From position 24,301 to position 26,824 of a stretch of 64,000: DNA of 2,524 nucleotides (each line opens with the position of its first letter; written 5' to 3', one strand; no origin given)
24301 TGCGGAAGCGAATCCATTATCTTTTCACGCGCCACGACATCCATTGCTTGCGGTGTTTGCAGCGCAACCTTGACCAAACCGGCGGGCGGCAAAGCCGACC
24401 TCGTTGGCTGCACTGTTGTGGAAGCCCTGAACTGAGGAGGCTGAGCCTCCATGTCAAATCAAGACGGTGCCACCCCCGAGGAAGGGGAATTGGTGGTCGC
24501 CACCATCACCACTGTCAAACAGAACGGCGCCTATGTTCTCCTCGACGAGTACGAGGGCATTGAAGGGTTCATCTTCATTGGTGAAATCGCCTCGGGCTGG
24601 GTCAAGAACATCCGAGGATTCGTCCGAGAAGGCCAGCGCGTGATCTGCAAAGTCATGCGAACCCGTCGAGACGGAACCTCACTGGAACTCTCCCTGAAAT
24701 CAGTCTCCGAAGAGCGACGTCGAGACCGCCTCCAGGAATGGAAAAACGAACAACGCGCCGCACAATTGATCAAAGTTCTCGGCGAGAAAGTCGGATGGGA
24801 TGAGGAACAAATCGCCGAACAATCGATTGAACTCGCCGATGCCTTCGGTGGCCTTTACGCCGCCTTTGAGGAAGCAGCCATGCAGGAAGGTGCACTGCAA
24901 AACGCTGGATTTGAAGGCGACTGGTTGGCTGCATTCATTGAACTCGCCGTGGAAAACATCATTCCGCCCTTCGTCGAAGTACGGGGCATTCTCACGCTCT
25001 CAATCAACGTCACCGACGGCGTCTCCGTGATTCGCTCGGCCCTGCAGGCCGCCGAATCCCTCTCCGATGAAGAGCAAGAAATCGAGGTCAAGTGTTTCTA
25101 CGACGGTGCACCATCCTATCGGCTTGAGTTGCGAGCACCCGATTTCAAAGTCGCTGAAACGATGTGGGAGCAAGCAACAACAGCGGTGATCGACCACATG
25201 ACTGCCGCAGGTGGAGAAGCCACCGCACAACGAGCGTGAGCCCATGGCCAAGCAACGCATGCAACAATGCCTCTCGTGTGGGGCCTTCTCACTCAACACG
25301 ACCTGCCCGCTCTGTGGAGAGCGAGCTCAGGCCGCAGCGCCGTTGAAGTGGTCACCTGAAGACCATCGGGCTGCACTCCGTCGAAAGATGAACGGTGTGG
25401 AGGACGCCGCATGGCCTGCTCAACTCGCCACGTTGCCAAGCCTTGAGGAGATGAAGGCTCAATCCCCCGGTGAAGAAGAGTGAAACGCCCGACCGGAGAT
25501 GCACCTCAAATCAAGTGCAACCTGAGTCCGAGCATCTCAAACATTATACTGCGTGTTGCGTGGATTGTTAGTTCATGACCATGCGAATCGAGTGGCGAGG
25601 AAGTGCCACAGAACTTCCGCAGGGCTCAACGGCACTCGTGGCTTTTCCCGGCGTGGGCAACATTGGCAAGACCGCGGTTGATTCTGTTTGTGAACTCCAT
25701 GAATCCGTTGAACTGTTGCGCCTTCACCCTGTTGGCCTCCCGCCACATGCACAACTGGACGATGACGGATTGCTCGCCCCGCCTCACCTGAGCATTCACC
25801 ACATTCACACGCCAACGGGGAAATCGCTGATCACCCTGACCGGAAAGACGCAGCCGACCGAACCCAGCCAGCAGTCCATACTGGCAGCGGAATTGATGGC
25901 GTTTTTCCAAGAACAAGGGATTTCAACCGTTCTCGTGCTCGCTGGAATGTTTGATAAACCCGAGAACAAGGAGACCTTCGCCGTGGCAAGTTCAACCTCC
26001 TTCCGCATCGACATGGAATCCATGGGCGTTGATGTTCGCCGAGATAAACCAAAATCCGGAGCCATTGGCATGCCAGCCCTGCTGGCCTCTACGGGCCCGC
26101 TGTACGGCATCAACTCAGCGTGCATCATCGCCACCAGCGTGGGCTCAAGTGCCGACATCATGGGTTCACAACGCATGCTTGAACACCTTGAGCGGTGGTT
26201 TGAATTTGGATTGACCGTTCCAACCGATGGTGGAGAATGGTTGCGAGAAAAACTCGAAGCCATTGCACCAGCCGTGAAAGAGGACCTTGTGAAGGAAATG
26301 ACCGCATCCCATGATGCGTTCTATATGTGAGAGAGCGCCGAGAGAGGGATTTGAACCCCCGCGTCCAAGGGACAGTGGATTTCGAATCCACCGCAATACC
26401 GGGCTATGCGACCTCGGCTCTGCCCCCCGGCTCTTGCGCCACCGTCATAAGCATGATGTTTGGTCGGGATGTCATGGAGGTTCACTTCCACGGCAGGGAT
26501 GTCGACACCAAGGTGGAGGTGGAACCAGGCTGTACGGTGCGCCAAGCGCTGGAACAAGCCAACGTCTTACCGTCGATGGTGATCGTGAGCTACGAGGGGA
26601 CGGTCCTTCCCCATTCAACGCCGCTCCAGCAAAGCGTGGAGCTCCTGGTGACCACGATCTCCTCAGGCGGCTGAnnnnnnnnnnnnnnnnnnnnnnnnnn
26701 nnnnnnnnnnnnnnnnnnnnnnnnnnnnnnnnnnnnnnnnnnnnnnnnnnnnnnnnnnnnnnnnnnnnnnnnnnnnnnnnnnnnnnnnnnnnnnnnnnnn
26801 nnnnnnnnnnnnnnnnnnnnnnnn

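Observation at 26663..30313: Tandem paralogous Cas4/Dna2-like Fe-S PD-(D/E)XK nucleases fused to C-terminal OB-fold-like modules, with no CRISPR context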

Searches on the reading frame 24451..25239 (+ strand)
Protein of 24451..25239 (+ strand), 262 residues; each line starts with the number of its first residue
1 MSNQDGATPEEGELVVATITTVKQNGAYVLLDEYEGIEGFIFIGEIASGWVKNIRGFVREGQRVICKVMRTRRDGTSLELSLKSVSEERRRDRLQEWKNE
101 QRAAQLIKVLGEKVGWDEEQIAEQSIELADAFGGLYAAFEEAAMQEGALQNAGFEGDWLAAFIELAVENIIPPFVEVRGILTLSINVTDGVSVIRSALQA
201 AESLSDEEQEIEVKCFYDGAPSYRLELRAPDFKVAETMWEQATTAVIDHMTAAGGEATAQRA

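Call 58: search_protein_families(library=pfam, proteins=[window:24451-25239:+], max_evalue=0.00001)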
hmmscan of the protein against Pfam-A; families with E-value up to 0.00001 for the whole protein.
window:24451-25239:+ (262 aa): 2 families
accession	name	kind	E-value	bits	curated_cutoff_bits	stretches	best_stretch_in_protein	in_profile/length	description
PF07541.17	EIF_2_alpha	-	1.9e-20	73.4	22.8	1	127-231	8-113/114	Eukaryotic translation initiation factor 2 alpha subunit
PF00575.29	S1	-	1.9e-08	35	22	1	9-83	2-74/74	S1 RNA binding domain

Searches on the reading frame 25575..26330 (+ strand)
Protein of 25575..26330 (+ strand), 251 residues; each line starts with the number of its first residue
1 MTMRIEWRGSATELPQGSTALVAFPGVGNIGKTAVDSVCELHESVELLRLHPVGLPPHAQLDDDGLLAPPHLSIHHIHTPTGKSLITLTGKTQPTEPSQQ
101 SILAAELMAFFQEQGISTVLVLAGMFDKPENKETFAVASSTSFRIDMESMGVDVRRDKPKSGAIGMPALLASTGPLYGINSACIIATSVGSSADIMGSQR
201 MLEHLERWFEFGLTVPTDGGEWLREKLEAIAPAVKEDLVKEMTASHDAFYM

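Call 58: search_protein_families(library=pfam, proteins=[window:25575-26330:+], max_evalue=0.00001)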
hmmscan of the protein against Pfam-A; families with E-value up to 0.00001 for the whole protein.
window:25575-26330:+ (251 aa): 1 family
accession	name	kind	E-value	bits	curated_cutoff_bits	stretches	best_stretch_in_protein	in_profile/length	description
PF09754.15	PAC2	-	2e-21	77.2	25.8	1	20-230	1-207/215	PAC2 family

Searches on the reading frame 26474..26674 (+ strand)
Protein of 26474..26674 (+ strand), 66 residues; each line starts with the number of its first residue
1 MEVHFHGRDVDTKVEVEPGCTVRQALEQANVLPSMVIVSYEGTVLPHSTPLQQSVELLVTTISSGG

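Call 94: search_protein_families(library=pfam, proteins=[window:26474-26674:+], max_evalue=1)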
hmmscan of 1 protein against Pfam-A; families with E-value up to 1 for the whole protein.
window:26474-26674:+ (66 aa): 1 family
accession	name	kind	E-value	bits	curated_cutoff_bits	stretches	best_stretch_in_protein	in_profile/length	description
PF03658.20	Ub-RnfH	-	0.034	14.9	23.7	1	8-34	12-38/83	RnfH family Ubiquitin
